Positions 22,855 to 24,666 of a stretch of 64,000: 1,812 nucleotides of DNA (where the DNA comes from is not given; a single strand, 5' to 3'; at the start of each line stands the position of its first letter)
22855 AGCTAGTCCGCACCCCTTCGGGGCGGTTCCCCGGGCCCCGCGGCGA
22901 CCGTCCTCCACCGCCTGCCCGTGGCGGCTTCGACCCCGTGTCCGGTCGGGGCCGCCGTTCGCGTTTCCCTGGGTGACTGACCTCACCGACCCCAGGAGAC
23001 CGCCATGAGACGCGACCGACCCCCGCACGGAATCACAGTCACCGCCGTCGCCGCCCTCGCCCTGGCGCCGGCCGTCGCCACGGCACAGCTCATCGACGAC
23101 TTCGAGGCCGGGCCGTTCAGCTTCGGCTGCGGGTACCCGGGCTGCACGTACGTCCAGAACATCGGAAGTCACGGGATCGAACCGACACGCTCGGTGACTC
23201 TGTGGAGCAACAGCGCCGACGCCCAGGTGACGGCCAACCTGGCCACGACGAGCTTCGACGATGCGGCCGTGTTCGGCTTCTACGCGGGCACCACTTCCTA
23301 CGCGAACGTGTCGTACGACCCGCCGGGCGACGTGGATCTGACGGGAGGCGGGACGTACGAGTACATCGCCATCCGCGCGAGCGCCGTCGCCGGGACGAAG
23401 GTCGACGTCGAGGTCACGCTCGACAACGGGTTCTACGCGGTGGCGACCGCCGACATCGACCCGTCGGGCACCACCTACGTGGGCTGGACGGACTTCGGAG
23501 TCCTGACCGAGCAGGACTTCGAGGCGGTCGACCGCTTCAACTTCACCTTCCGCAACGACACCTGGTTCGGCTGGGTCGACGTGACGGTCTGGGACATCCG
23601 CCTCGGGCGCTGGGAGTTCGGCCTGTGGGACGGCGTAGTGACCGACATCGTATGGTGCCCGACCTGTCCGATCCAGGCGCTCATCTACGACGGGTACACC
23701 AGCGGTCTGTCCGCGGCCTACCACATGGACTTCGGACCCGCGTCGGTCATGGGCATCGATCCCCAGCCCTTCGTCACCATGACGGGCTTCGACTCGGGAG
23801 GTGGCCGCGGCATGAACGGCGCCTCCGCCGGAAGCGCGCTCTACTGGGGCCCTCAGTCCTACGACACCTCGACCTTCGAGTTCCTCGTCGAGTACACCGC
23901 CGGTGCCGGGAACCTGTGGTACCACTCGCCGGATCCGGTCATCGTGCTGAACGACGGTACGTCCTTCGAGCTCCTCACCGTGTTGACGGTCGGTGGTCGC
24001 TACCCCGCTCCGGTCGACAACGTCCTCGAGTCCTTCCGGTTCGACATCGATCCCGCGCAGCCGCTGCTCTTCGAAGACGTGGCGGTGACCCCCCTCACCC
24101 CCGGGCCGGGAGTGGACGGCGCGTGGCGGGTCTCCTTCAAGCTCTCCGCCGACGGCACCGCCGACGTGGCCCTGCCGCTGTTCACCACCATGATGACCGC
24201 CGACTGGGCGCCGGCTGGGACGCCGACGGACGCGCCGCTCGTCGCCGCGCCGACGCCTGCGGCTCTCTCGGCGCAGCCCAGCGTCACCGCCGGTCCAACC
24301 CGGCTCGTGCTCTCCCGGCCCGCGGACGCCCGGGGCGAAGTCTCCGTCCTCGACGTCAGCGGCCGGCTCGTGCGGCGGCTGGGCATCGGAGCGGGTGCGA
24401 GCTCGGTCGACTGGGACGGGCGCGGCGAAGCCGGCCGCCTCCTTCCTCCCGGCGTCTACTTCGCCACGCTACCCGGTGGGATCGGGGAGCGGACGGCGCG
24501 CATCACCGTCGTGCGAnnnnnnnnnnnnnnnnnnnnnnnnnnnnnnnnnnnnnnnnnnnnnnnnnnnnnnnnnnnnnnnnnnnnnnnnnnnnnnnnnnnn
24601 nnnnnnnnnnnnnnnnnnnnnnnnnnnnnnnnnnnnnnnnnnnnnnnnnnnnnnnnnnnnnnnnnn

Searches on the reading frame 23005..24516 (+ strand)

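Call 23: search_protein_families(library=pfam, proteins=[window:23005-24516:+], max_evalue=0.001)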
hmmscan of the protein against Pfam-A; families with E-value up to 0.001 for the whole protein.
window:23005-24516:+ (504 aa): 1 family
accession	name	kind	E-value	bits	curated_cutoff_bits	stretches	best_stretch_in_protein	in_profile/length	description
PF13860.13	FlgD_ig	-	2.8e-07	30.8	27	1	433-485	15-69/79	FlgD Ig-like domain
